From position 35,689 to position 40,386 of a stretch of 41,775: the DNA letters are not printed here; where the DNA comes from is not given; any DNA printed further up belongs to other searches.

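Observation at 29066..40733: Secreted RHS / Tc-like toxin locus with a TcB-like partner but no TcA, T6SS or T9SS hallmarks; opens with a DUF2341-LamG-tail-fibre-like protein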

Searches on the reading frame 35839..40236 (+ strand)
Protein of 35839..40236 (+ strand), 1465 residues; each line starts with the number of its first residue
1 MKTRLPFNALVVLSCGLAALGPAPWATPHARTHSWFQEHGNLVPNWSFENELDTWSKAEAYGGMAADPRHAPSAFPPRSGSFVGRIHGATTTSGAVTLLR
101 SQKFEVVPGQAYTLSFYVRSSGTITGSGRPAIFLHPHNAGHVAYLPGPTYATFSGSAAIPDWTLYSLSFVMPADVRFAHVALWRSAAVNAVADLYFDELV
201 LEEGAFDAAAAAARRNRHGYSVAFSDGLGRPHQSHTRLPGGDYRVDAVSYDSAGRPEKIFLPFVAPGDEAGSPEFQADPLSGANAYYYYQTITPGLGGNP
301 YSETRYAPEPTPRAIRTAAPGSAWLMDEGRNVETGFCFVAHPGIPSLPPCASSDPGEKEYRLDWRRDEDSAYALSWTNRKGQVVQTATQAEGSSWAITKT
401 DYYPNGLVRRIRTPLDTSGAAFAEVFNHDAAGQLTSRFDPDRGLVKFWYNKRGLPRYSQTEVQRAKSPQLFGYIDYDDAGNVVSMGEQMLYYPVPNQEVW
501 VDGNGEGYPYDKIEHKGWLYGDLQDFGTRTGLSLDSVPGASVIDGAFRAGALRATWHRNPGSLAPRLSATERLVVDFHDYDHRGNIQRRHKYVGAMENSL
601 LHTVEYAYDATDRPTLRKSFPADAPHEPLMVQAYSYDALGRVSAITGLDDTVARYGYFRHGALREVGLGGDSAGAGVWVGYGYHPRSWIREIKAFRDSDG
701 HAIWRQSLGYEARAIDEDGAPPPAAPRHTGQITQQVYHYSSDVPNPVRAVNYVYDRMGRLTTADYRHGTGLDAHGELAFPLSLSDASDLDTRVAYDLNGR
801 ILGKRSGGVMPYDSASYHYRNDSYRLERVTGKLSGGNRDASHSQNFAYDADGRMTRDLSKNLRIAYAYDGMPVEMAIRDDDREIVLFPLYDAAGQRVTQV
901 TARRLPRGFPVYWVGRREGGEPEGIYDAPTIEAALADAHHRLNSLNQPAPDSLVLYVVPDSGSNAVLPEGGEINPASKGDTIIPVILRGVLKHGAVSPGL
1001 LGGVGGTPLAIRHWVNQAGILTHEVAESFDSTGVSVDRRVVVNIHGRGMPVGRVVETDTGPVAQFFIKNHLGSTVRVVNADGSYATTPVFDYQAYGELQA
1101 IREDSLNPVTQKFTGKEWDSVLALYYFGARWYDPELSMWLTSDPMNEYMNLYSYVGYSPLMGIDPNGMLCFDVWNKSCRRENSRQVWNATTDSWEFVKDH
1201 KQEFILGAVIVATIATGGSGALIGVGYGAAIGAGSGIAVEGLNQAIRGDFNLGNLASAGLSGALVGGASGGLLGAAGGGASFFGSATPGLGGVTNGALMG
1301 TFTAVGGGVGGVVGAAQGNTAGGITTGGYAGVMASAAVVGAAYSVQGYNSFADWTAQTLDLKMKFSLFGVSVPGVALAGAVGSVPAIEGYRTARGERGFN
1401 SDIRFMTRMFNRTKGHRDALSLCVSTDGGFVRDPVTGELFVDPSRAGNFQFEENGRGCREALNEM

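Call 8: search_protein_families(library=pfam, proteins=[window:35839-40236:+], max_evalue=0.01)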
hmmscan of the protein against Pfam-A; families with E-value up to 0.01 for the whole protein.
window:35839-40236:+ (1465 aa): 3 families
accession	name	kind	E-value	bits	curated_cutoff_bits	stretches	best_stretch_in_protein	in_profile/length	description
PF20041.5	DUF6443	-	3.7e-16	60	27.8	1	214-334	18-133/137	Domain of unknown function (DUF6443)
PF05593.20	RHS_repeat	-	0.00054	20.7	22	0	633-647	19-33/38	RHS Repeat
PF02018.23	CBM_4_9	-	0.0015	19.3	25.9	1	41-174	2-121/136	Carbohydrate binding domain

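Call 9: search_protein_families(library=ncbifam, proteins=[window:35839-40236:+], max_evalue=0.01)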
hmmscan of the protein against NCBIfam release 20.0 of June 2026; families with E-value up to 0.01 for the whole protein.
window:35839-40236:+ (1465 aa): 2 families
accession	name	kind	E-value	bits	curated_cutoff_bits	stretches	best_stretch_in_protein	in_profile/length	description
TIGR03696.1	Rhs_assc_core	domain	3e-17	62.9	32.5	1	1092-1168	1-76/76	RHS repeat-associated core domain-containing protein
TIGR01643.1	YD_repeat_2x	repeat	2.9e-06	27.6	15.8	0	429-448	23-42/42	YD repeat-containing protein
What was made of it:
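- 39112..39342 (+): RHS-associated core carrying the autoproteolysis-type motifs (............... ... IDPNGM). TIGR03696 matches positions 1-76 of 76 at 62.9 bits (call 9).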

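Call 14: search_solved_structures(query=window:35839-40236:+, max_evalue=0.1)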
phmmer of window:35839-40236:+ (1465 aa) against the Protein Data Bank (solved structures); distinct sequences matched with E-value up to 0.1: 18.
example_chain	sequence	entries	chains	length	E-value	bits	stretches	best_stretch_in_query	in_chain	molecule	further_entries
9on3_A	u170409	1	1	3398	3.6e-12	47.8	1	1067-1173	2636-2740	SGS4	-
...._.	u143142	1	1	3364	1.2e-11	46.1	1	1068-1170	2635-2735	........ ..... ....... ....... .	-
6sup_A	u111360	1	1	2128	1.4e-08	35.9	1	1064-1172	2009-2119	TcdB2,TccC3,Cell division control protein 42 homolog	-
6h6e_F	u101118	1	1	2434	7.7e-08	33.4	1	1064-1169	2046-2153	TcdB2,TccC3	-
6suf_F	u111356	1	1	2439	7.7e-08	33.4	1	1064-1169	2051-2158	TcdB2,TccC3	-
6suq_A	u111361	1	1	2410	1.1e-07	33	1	1064-1169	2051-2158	TcdB2,TccC3,Genome polyprotein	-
9c4k_Q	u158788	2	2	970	3.8e-07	31.1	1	1086-1174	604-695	Toxin subunit YenC2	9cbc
6h6g_A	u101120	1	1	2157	3.8e-07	31.1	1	1064-1168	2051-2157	TcdB2,TccC3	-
4o9x_A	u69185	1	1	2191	3.9e-07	31.1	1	1064-1168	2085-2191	TcdB2, TccC3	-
6h6f_F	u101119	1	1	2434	9.5e-07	29.8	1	1064-1169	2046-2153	TcdB2,TccC3,TccC3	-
6sue_F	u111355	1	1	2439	9.6e-07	29.8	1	1064-1169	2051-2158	TcdB2,TccC3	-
4igl_B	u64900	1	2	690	4.4e-06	27.6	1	1086-1168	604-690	YenC2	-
6l7i_G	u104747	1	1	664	0.00014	22.7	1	1106-1168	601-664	TccC2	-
8h8b_A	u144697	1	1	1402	0.00039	21.2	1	1070-1172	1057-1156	Putative Rhs-family protein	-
8uy4_A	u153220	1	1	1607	0.0033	18.1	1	1092-1314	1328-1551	Tse15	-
8qjd_A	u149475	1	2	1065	0.052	14.1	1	1095-1168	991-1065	Salmonella bongori Rhs core domain (residues 360-1420)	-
8qjb_A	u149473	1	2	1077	0.053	14.1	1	1095-1168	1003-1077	T6SS-associated Rhs core domain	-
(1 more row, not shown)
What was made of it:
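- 39112..39342 (+): The best PDB matches are SGS4 and SGS1, then TccC3 (call 14).
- On RHS / TcC-type toxin: PDB matches include TccC3, YenC2 and Rhs cores (call 14).
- Closest known: Tc. Same: The C-like protein has YD repeats, an RHS core with DPxG-type motifs and a roughly 300-aa variable toxin (calls 9, 14).
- Closest known: T6SS Rhs effectors. Same: Gene 4 shares the core with them (call 14).
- It has a complete core and YD repeats (calls 8, 9, 14).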

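Call 41: search_protein_families(library=pfam, alignment_id=A3, max_evalue=0.001)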
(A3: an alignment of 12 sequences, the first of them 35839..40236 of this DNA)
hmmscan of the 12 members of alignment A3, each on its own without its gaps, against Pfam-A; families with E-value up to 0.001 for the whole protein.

A. member 1, window:35839-40236:+ (1465 aa): 2 families
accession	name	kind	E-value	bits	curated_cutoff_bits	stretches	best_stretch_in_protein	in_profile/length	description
PF20041.5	DUF6443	-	3.7e-16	60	27.8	1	214-334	18-133/137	Domain of unknown function (DUF6443)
PF05593.20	RHS_repeat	-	0.00054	20.7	22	0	633-647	19-33/38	RHS Repeat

B. families by the number of members that match (of 12 scanned): 6 families
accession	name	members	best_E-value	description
PF20041.5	DUF6443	11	3.7e-16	Domain of unknown function (DUF6443)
PF05593.20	RHS_repeat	6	7.4e-08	RHS Repeat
PF23981.1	DUF7305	4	6.1e-10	Domain of unknown function (DUF7305)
PF02018.23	CBM_4_9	4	8.3e-06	Carbohydrate binding domain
PF11429.13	Colicin_D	1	1.2e-15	Colicin D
PF00629.30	MAM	1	0.00011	MAM domain, meprin/A5/mu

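Call 100: list_cluster_members(proteins=[P0001, window:35839-40236:+, P0008, window:30874-31206:+, window:40251-40733:+, window:20233-21834:+, window:2568-5213:-, window:6299-6886:+])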
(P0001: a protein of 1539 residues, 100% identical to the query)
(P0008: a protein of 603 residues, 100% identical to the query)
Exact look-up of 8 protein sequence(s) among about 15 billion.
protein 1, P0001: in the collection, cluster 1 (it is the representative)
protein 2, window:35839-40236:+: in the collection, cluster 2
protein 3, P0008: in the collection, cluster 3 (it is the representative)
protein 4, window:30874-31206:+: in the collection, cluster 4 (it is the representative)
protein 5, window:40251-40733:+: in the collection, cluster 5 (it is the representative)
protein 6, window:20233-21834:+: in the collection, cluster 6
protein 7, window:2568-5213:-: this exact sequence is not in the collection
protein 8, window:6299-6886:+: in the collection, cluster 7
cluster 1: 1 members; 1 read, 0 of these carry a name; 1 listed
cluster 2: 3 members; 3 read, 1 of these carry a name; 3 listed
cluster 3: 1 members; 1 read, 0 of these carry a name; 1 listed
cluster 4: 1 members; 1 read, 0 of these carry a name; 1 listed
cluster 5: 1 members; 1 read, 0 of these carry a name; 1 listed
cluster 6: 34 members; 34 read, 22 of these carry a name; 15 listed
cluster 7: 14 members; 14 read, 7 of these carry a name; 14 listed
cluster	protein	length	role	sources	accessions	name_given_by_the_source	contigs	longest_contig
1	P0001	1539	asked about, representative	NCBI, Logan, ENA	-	-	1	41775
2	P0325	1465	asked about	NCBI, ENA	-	-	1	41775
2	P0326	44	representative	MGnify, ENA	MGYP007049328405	FL=1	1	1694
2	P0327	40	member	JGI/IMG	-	-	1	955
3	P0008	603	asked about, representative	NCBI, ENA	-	-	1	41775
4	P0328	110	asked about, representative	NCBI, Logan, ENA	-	-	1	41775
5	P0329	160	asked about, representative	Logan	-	-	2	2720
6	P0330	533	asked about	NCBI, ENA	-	-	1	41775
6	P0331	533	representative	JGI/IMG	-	cytochrome c oxidase subunit 1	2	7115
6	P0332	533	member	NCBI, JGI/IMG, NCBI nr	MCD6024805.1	MAG: Cytochrome c oxidase polypeptide [Fibrobacteria bacterium] | cytochrome c oxidase subunit 1 | Cytochrome c oxidase polypeptide [Fibrobacteria bacterium]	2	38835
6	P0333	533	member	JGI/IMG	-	cytochrome c oxidase subunit 1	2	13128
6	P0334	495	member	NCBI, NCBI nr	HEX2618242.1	MAG TPA: cbb3-type cytochrome c oxidase subunit I, partial [Flavobacteriales bacterium] | cbb3-type cytochrome c oxidase subunit I [Flavobacteriales bacterium]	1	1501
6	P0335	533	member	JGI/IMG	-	cytochrome c oxidase subunit 1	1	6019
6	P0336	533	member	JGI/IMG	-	cytochrome c oxidase subunit 1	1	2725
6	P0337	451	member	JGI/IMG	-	cytochrome c oxidase subunit 1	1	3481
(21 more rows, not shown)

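Call 107: search_solved_structures(query=A3, max_evalue=0.001)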
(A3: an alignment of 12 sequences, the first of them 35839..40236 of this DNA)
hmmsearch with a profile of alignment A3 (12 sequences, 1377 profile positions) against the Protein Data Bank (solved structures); distinct sequences matched with E-value up to 0.001: 21.
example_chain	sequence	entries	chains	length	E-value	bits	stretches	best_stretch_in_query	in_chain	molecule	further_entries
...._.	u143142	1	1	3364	1.7e-26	95.8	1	893-1265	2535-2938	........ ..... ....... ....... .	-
9on3_A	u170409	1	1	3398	1.3e-24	89.6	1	886-1103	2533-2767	SGS4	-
8h8a_A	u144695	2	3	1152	1.1e-15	60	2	1025-1080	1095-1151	Putative Rhs-family protein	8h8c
6h6e_F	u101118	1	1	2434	1.8e-15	59.3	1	982-1199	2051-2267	TcdB2,TccC3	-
6suf_F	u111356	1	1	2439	1.8e-15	59.3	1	982-1199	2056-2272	TcdB2,TccC3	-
8h8b_A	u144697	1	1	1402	3.8e-15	58.2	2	1025-1222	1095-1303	Putative Rhs-family protein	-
6sup_A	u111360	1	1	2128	2e-12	49.2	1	982-1090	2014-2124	TcdB2,TccC3,Cell division control protein 42 homolog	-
7q97_A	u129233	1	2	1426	3.1e-12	48.6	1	1005-1192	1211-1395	Rhs family protein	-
6suq_A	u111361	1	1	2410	5e-12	47.9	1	982-1091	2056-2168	TcdB2,TccC3,Genome polyprotein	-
6h6g_A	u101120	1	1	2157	9.9e-11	43.6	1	982-1080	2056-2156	TcdB2,TccC3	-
4o9x_A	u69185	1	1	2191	1.2e-10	43.3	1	982-1080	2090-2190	TcdB2, TccC3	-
9c4k_Q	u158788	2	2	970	1.4e-10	43.1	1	991-1118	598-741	Toxin subunit YenC2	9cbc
5kis_B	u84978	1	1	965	2.5e-10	42.3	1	972-1085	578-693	RHS2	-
4igl_B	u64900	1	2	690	1.4e-08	36.5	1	991-1080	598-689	YenC2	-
6l7i_G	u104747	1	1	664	2.6e-08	35.6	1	981-1080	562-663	TccC2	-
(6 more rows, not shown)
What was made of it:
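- The gene 4 family profile hits SGS1 best (E 1.7e-26, call 107).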

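Call 108: search_solved_structures(query=A3, max_evalue=1e-20, show_alignments=1)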
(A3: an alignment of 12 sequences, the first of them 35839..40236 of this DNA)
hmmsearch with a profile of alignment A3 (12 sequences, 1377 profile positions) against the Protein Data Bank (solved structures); distinct sequences matched with E-value up to 1e-20: 2.
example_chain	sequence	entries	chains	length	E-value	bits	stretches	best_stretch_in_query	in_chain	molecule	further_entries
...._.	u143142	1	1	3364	1.7e-26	95.8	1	893-1265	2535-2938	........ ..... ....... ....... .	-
9on3_A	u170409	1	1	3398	1.3e-24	89.6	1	886-1103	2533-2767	SGS4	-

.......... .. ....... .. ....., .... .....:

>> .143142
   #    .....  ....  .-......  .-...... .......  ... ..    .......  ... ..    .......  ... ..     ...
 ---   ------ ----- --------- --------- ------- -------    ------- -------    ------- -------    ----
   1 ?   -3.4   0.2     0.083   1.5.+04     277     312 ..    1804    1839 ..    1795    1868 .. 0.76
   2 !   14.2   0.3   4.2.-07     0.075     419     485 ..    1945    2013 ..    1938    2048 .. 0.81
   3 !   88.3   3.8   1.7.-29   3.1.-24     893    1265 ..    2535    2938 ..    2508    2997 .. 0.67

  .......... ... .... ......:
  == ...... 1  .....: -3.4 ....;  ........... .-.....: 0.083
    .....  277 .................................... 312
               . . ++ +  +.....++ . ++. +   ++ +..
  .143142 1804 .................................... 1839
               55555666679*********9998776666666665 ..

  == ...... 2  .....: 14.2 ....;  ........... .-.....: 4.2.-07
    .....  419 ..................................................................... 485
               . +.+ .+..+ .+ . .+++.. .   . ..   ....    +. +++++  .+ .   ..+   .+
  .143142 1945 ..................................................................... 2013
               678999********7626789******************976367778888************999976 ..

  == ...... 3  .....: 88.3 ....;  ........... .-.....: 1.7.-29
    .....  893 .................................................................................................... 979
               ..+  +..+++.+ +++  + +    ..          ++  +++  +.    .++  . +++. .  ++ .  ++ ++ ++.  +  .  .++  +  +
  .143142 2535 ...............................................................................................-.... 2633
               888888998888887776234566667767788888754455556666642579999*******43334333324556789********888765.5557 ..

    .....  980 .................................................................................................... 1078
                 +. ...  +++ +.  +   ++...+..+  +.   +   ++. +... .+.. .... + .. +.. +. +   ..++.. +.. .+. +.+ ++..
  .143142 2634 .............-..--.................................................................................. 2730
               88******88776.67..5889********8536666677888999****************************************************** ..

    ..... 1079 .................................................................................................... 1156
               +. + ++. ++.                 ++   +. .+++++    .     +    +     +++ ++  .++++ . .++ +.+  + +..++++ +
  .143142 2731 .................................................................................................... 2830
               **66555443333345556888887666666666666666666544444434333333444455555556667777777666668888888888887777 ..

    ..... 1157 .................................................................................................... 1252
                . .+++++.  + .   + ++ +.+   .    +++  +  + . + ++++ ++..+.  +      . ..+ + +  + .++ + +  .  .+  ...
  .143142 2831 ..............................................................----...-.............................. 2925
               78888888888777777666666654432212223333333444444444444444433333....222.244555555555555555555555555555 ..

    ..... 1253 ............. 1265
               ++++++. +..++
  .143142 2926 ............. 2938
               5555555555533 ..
